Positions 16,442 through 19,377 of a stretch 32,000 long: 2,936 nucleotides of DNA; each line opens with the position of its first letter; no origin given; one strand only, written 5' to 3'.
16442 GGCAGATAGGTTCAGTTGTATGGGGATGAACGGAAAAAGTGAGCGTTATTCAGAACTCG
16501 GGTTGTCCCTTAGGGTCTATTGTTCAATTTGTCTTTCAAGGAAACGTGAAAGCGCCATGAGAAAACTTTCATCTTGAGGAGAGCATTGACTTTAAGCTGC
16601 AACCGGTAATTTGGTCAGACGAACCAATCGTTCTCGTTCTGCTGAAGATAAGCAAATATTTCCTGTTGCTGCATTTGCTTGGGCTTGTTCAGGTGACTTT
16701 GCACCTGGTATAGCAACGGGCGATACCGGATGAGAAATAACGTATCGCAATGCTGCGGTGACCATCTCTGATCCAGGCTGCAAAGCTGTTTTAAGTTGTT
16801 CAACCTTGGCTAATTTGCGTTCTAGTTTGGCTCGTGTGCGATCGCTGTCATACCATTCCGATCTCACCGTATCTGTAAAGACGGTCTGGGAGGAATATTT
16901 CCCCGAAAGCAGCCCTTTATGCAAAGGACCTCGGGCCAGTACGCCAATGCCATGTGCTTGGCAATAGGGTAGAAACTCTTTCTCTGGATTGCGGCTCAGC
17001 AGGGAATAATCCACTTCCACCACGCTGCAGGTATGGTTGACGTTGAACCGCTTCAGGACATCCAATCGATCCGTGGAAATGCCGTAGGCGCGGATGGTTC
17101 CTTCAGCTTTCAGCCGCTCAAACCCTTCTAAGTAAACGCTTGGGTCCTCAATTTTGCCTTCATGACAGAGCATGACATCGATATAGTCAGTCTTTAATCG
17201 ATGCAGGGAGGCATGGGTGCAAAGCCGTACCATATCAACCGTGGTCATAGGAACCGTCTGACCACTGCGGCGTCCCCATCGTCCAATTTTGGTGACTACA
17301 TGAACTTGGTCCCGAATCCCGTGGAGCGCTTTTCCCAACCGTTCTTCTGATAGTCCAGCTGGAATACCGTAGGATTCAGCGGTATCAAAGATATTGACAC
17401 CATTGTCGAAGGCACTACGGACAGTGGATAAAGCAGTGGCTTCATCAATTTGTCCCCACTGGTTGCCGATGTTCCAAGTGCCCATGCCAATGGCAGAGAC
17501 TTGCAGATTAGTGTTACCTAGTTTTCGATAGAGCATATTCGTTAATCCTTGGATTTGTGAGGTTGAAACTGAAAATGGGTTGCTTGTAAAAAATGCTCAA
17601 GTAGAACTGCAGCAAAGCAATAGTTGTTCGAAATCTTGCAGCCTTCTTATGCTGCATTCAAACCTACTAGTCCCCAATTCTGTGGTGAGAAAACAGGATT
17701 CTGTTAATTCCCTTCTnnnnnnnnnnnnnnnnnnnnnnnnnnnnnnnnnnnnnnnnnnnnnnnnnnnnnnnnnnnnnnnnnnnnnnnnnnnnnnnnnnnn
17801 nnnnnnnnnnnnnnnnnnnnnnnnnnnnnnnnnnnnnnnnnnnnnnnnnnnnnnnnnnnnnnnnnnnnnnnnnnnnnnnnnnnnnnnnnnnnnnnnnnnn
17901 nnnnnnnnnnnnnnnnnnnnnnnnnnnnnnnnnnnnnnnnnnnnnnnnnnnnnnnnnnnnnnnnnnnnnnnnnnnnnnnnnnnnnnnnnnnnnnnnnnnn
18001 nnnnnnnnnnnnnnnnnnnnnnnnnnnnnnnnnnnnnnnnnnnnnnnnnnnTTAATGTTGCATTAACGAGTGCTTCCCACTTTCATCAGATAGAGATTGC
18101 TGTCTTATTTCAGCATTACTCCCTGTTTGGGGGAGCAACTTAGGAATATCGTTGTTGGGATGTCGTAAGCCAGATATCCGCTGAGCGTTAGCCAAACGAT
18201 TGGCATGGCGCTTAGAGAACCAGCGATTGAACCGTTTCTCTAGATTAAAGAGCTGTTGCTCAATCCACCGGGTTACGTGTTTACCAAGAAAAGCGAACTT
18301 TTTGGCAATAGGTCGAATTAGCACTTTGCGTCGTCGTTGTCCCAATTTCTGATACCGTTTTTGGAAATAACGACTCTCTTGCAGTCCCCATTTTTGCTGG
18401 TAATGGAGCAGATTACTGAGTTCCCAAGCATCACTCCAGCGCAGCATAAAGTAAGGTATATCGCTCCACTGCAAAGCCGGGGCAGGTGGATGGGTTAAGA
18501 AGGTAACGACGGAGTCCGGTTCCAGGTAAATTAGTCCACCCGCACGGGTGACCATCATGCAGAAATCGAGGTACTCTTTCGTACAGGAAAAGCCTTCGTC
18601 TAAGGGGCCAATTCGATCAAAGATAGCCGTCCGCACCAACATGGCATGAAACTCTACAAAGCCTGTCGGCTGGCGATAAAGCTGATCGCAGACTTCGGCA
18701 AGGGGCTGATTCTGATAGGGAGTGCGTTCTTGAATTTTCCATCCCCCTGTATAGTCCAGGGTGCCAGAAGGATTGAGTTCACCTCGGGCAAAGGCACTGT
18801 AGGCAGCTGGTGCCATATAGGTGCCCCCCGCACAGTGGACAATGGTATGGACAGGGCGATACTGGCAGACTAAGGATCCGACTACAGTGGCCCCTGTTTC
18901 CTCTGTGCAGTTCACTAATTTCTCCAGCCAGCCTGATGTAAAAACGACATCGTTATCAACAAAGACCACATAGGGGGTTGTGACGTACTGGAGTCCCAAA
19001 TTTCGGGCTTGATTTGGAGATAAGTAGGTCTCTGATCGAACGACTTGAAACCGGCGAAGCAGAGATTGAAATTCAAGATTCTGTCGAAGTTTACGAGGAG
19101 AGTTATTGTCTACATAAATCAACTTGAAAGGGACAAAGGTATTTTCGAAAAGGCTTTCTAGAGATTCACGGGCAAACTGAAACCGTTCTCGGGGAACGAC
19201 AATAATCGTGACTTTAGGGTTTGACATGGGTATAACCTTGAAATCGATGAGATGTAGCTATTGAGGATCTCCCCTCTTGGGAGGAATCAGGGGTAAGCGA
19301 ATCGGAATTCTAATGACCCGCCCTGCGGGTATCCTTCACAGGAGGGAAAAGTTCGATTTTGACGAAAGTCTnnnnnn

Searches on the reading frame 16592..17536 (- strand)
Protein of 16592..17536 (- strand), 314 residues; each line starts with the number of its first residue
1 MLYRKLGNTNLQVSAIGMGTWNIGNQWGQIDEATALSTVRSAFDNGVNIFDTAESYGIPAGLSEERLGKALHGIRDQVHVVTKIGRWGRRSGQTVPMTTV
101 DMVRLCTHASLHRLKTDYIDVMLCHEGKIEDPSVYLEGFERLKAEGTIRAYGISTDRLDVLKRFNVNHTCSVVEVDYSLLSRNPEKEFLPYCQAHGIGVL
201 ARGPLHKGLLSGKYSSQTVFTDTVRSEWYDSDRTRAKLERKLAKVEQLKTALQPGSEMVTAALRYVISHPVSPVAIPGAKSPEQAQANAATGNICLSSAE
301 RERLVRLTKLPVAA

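Call 25: search_protein_families(library=ncbifam, proteins=[window:16592-17536:-])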
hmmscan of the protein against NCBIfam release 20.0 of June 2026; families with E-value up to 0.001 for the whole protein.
window:16592-17536:- (314 aa): 7 families
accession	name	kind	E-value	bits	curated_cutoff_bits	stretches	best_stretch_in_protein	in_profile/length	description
NF049922.1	MethglyxlRedYdjG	equivalog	8.2e-37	126.9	550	1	4-304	4-317/326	NADH-dependent methylglyoxal reductase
TIGR01293.1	Kv_beta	subfamily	6e-23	81.4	365.4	1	1-287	1-296/319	voltage-dependent potassium channel subunit beta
NF007912.0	PRK10625.1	equivalog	7.2e-20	71.6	415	2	1-125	1-132/346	NADP(H)-dependent aldo-keto reductase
NF007388.0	PRK09912.1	subfamily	1.7e-17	63.3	448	1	1-300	13-324/346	L-glyceraldehyde 3-phosphate reductase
NF007695.0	PRK10376.1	subfamily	3.6e-12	46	280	1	30-183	37-194/290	oxidoreductase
NF008598.0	PRK11565.1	equivalog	5.8e-06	25.6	425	1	13-166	15-150/275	2,5-didehydrogluconate reductase DkgA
NF008377.0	PRK11172.1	equivalog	6.4e-06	25.6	327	1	13-163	3-138/267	2,5-didehydrogluconate reductase DkgB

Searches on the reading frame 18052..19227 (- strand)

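Call 14: search_protein_families(library=pfam, proteins=[window:18052-19227:-])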
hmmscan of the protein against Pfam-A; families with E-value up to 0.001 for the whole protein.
window:18052-19227:- (391 aa): 3 families
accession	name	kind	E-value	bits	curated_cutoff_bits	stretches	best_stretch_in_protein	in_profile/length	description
PF00535.33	Glycos_transf_2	-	6.3e-18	65.7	23.3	1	8-118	2-114/168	Glycosyl transferase family 2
PF10111.15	Glyco_tranf_2_2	-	3.5e-06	27.2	27.3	1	33-106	29-104/276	Glycosyltransferase like family 2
PF13641.12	Glyco_tranf_2_3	-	4.2e-06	27.4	27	1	4-244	1-212/230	Glycosyltransferase like family 2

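Call 51: search_protein_families(library=ncbifam, proteins=[window:18052-19227:-], max_evalue=0.00001)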
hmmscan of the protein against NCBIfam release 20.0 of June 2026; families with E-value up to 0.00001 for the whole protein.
window:18052-19227:- (391 aa): 6 families
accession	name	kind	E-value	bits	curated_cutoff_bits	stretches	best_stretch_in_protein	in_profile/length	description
TIGR03965.1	mycofact_glyco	equivalog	6e-18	64.9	280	1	3-125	73-196/467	mycofactocin biosynthesis glycosyltransferase MftF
NF038299.1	EPS_HpsN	equivalog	7e-08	31.8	425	1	4-108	1-106/317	hormogonium polysaccharide biosynthesis glycosyltransferase HpsN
NF041875.1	EPS_EpsD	equivalog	7.8e-08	32.1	370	1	7-162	2-159/325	exopolysaccharide biosynthesis glycosyltransferase EpsD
NF041394.1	GtaseAglG_Halo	equivalog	2.9e-07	30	440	1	6-119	5-118/304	glucosyl-dolichyl phosphate glucuronosyltransferase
NF047683.1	TeichurnBiosyTuaG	equivalog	1.5e-06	28.1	400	1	3-109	5-112/252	teichuronic acid biosynthesis protein TuaG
NF050050.1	ProtGlycPglI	equivalog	3.9e-06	26.4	500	1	4-119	2-119/306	GalNAc(5)-diNAcBac-PP-undecaprenol beta-1,3-glucosyltransferase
